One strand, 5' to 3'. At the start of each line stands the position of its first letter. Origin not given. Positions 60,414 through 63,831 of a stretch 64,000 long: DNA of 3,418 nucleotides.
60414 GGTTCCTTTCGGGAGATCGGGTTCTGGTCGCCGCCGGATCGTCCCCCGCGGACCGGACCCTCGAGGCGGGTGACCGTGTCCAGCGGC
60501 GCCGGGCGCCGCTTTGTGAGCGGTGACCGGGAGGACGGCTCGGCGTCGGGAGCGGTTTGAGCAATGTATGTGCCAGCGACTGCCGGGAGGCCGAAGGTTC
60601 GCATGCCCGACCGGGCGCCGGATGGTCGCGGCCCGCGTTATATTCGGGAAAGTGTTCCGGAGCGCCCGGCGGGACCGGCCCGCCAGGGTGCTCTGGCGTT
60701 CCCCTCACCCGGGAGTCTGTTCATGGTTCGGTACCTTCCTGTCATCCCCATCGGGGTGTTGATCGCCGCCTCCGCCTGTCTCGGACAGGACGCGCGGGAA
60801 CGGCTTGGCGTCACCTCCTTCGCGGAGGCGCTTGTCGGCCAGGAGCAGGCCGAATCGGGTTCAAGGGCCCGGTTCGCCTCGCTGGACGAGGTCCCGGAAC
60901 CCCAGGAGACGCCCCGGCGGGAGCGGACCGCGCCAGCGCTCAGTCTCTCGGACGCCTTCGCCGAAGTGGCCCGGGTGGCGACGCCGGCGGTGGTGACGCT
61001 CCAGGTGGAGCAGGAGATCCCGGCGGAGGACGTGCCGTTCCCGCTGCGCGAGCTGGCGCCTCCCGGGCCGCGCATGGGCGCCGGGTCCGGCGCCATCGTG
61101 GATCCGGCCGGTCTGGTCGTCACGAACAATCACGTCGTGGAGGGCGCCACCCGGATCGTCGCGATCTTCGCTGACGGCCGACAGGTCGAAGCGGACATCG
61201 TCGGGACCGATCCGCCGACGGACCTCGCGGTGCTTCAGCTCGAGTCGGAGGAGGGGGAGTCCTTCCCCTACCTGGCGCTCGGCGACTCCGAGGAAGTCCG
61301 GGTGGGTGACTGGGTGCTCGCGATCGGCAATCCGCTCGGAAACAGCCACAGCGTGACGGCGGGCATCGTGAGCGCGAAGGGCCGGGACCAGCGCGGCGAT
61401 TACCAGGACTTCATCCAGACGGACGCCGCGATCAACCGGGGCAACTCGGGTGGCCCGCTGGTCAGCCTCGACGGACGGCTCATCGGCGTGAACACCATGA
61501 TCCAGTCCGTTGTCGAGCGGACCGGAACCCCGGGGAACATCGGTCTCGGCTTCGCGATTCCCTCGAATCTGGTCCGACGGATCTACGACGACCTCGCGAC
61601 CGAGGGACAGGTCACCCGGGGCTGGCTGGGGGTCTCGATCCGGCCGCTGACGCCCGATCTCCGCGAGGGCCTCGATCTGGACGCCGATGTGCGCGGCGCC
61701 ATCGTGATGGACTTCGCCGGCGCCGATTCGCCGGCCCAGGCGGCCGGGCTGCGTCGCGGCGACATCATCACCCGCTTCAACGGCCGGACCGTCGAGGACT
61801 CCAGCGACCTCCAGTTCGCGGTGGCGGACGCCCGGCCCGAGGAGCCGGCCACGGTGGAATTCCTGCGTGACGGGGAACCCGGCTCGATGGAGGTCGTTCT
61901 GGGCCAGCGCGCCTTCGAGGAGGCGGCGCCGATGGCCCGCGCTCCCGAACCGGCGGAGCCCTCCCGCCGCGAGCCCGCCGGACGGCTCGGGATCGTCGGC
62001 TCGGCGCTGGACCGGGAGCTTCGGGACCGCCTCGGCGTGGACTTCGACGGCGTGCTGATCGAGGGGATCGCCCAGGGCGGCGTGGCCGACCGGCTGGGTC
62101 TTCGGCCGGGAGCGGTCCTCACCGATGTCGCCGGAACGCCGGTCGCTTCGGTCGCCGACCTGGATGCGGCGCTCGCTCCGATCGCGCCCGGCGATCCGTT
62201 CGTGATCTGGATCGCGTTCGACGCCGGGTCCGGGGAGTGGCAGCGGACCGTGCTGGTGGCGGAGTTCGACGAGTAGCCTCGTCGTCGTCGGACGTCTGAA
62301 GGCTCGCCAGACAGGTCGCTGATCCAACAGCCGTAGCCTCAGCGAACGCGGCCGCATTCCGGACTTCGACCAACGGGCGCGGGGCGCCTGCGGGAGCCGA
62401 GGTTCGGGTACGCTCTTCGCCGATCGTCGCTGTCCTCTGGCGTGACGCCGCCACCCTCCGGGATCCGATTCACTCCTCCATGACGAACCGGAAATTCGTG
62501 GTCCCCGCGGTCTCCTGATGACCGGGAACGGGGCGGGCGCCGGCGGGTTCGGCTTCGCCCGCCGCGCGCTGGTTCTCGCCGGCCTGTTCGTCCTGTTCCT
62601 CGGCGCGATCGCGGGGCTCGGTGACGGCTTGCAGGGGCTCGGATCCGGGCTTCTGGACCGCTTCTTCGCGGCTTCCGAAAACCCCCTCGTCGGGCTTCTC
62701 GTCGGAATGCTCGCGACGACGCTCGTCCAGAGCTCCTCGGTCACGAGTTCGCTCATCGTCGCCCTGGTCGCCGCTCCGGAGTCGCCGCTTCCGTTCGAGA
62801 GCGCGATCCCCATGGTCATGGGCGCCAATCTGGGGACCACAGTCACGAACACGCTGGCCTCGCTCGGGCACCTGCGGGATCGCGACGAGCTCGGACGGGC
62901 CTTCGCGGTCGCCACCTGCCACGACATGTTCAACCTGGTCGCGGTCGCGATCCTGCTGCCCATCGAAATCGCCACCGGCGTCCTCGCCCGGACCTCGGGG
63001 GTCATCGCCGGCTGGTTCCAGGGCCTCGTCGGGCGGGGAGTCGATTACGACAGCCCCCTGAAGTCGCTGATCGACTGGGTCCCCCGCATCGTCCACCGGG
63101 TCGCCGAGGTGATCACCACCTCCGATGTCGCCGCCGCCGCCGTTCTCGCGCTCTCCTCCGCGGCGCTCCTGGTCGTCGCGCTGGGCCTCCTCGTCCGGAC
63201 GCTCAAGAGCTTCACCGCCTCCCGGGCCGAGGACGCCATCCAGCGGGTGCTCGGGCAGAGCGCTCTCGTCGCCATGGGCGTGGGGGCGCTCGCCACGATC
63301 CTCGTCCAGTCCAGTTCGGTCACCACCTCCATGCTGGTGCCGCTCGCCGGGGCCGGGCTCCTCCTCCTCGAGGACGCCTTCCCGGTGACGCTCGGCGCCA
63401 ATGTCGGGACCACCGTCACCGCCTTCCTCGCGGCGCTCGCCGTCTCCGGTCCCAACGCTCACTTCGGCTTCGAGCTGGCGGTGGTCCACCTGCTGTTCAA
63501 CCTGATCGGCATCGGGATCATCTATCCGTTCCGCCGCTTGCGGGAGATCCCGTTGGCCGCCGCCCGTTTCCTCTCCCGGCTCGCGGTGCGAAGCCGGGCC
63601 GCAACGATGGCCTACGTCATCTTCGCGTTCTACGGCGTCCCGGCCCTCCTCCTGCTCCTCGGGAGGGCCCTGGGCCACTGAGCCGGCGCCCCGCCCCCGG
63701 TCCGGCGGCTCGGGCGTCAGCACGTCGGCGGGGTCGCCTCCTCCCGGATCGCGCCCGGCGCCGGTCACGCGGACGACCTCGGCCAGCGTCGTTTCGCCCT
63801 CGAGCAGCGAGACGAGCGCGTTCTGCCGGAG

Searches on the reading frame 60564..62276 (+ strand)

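Call 84: search_protein_families(library=pfam, proteins=[window:60564-62276:+], max_evalue=0.00001)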
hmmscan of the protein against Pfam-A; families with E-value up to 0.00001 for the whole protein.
window:60564-62276:+ (570 aa): 5 families
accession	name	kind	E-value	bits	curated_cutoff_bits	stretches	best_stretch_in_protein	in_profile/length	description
PF13365.12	Trypsin_2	-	4.4e-37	128.5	27.6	1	174-309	1-144/144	Trypsin-like peptidase domain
PF00089.32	Trypsin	-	1.3e-18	68.1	20.6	1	175-324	28-208/220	Trypsin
PF17820.7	PDZ_6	-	4.7e-18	65.1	27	1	387-435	7-54/54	PDZ domain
PF13180.12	PDZ_2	-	1.3e-17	64.3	27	1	354-444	2-78/80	PDZ domain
PF00595.29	PDZ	-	3.9e-11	43.6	23.2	0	349-418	7-65/81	PDZ domain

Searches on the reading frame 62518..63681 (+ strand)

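Call 84: search_protein_families(library=pfam, proteins=[window:62518-63681:+], max_evalue=0.00001)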
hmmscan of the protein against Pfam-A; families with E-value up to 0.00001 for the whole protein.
window:62518-63681:+ (387 aa): 1 family
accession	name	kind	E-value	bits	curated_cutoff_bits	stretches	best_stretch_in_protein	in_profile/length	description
PF02690.20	Na_Pi_cotrans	-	1.5e-36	125.9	29.1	2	217-337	1-109/137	Na+/Pi-cotransporter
